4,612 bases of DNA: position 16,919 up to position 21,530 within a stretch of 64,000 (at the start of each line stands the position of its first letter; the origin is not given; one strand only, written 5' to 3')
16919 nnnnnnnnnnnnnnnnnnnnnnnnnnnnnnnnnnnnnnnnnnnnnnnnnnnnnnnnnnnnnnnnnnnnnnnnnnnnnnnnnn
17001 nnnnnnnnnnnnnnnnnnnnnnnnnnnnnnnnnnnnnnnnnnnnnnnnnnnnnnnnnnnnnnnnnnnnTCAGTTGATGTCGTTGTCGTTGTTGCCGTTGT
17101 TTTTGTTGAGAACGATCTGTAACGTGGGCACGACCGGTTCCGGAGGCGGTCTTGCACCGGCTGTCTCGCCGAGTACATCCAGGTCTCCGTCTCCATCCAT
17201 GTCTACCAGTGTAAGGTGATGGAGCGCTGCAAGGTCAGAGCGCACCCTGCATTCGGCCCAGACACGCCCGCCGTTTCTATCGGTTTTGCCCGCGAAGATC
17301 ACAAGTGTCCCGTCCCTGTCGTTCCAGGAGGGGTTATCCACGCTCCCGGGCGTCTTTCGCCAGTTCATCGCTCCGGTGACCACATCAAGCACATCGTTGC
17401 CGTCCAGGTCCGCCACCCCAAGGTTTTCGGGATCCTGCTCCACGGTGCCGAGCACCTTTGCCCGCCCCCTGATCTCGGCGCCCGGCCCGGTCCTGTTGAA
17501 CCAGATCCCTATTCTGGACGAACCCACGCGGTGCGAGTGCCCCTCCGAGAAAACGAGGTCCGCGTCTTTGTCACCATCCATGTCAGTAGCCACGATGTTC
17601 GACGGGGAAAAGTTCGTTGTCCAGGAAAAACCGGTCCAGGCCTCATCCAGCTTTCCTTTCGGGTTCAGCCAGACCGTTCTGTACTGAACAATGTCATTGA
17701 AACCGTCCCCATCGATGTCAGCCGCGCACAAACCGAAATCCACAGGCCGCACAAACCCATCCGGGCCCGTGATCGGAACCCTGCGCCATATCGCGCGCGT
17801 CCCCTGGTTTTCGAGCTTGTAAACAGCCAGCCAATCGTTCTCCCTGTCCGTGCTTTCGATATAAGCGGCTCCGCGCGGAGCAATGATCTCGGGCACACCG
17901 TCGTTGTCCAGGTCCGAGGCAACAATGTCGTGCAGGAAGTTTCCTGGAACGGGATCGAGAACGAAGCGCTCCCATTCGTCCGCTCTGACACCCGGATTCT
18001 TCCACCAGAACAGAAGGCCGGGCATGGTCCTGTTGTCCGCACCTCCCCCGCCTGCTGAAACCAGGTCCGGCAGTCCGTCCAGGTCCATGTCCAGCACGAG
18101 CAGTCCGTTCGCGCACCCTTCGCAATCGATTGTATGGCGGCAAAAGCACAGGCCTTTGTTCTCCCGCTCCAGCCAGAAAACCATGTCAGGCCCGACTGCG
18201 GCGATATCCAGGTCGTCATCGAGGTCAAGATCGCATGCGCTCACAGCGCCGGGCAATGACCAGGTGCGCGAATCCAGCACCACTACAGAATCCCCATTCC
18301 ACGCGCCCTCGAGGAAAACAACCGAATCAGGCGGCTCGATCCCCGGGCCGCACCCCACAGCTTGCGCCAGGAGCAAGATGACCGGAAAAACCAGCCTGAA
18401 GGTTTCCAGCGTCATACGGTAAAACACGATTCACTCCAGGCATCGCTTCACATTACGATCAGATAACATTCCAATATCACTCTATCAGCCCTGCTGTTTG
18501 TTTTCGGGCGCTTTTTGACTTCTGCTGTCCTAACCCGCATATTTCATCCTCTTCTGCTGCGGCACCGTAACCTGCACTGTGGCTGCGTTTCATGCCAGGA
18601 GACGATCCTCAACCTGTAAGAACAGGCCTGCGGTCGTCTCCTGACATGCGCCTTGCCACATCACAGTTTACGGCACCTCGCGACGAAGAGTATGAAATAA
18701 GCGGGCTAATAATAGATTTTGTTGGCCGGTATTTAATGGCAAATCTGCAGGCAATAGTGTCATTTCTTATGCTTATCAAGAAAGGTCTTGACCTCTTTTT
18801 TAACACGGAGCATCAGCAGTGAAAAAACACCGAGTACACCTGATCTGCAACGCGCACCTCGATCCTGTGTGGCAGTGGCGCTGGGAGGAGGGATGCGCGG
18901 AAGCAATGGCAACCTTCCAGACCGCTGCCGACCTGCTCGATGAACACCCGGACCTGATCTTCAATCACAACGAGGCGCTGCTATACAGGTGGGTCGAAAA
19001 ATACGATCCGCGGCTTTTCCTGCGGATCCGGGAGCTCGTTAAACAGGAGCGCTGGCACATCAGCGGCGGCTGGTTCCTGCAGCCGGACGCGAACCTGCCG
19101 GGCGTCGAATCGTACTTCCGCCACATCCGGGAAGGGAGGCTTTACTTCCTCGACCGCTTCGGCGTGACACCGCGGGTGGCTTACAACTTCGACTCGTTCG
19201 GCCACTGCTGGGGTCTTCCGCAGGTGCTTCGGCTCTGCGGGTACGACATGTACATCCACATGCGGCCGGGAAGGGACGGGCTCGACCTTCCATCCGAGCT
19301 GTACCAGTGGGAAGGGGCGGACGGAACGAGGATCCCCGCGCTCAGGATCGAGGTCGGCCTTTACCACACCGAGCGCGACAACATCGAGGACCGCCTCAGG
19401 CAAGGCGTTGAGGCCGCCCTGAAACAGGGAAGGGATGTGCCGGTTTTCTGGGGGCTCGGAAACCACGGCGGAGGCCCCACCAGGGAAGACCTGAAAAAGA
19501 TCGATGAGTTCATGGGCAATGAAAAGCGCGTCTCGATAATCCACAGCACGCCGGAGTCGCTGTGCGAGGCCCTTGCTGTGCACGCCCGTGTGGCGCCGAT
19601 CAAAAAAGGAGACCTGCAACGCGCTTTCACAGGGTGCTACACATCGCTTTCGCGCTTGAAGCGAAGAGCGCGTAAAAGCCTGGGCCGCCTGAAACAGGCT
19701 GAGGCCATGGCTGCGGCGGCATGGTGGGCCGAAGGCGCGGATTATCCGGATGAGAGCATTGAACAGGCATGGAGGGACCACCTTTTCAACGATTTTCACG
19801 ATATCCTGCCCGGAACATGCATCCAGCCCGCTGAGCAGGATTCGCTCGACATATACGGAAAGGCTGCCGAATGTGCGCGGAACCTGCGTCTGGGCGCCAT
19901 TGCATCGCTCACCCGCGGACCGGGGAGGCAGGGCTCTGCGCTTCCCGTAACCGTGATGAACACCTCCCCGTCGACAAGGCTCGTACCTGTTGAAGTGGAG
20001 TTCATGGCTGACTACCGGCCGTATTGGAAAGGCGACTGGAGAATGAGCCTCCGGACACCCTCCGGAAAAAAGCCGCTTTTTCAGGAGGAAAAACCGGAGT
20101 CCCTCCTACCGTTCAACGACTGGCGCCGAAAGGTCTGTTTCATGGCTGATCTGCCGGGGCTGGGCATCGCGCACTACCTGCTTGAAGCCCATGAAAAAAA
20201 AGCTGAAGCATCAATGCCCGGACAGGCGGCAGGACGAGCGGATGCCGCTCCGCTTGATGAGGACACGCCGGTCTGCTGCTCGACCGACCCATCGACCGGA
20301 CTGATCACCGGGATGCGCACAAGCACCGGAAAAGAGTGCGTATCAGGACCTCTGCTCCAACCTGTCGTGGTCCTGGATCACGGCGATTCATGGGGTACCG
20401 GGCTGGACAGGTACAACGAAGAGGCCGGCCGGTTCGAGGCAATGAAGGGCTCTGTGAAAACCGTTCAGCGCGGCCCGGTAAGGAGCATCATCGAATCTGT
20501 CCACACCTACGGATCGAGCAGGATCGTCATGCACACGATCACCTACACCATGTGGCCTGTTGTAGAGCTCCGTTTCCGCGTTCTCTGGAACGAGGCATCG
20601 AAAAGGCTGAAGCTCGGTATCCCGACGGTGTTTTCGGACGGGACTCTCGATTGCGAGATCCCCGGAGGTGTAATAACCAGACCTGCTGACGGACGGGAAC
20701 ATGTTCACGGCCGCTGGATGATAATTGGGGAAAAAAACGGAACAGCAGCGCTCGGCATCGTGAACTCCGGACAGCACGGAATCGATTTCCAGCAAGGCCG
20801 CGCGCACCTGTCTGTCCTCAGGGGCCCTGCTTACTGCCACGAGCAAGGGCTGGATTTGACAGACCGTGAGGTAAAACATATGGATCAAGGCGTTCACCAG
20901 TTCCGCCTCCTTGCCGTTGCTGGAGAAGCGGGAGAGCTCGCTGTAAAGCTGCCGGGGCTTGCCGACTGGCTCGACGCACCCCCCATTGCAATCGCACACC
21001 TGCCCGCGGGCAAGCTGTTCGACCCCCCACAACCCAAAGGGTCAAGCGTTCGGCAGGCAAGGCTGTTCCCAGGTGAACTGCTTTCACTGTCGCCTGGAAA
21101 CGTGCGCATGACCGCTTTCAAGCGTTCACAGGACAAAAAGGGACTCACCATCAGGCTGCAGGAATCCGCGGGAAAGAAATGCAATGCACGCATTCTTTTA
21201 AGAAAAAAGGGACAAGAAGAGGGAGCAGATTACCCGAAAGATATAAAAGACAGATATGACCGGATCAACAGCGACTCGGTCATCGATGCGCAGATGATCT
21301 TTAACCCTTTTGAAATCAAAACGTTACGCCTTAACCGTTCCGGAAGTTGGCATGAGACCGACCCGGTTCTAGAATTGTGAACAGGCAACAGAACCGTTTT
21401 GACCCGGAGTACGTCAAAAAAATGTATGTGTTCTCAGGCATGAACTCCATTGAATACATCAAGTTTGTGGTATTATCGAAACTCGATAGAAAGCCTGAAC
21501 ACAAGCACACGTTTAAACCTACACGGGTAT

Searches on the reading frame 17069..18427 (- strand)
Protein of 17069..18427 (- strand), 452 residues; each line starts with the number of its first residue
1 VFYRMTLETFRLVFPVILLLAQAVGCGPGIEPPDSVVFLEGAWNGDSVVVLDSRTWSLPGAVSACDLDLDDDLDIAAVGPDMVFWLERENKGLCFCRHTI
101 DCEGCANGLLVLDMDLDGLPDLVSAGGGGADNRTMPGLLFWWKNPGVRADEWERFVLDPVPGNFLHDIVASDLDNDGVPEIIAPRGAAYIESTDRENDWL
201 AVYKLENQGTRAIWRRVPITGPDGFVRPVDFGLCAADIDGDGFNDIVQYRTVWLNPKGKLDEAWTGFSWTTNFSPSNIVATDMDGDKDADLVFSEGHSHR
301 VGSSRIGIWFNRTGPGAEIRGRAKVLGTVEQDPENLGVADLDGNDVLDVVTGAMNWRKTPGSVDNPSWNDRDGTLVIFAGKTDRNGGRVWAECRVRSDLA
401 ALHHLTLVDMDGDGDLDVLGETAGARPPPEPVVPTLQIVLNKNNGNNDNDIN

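Call 38: search_protein_families(library=pfam, proteins=[window:17069-18427:-], max_evalue=0.0001)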
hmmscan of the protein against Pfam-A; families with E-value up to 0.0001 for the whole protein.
window:17069-18427:- (452 aa): 2 families
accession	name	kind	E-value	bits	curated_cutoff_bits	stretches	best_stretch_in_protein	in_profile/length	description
PF13517.12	FG-GAP_3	-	7.1e-20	71.8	26.9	1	113-182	1-60/61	FG-GAP-like repeat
PF01839.29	FG-GAP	-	7.4e-09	35.7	22.1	0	233-247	5-19/37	FG-GAP repeat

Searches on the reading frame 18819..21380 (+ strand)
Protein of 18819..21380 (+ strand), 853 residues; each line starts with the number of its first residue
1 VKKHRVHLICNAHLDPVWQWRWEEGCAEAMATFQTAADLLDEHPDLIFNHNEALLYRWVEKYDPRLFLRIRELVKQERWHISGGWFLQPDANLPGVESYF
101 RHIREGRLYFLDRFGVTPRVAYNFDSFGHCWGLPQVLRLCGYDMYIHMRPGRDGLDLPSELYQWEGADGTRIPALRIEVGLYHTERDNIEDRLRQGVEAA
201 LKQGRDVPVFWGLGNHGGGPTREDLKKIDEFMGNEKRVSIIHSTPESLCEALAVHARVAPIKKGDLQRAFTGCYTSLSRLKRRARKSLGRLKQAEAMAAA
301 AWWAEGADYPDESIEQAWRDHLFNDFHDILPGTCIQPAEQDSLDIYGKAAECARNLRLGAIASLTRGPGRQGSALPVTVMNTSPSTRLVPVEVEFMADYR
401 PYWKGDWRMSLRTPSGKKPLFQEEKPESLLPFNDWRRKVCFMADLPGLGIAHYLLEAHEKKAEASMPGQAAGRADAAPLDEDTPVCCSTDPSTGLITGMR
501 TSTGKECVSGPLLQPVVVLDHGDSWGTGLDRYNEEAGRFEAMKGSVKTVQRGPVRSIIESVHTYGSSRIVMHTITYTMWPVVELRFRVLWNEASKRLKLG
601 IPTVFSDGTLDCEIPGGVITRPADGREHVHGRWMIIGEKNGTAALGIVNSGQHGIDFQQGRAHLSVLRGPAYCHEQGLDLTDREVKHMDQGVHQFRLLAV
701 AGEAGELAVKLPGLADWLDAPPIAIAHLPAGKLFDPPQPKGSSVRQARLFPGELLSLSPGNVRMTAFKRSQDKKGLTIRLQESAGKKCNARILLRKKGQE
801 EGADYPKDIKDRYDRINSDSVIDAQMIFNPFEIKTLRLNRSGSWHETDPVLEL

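Call 38: search_protein_families(library=pfam, proteins=[window:18819-21380:+], max_evalue=0.0001)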
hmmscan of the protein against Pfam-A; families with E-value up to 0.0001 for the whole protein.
window:18819-21380:+ (853 aa): 3 families
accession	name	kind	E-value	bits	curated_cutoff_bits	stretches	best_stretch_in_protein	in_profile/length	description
PF01074.27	Glyco_hydro_38N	-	2.4e-43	149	25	1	6-254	2-257/270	Glycosyl hydrolases family 38 N-terminal domain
PF09261.16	Alpha-mann_mid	-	1.4e-17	64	31.1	1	270-360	3-92/96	Alpha mannosidase middle domain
PF07748.19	Glyco_hydro_38C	-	4.1e-15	57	25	1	490-672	11-202/206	Glycosyl hydrolases family 38 C-terminal domain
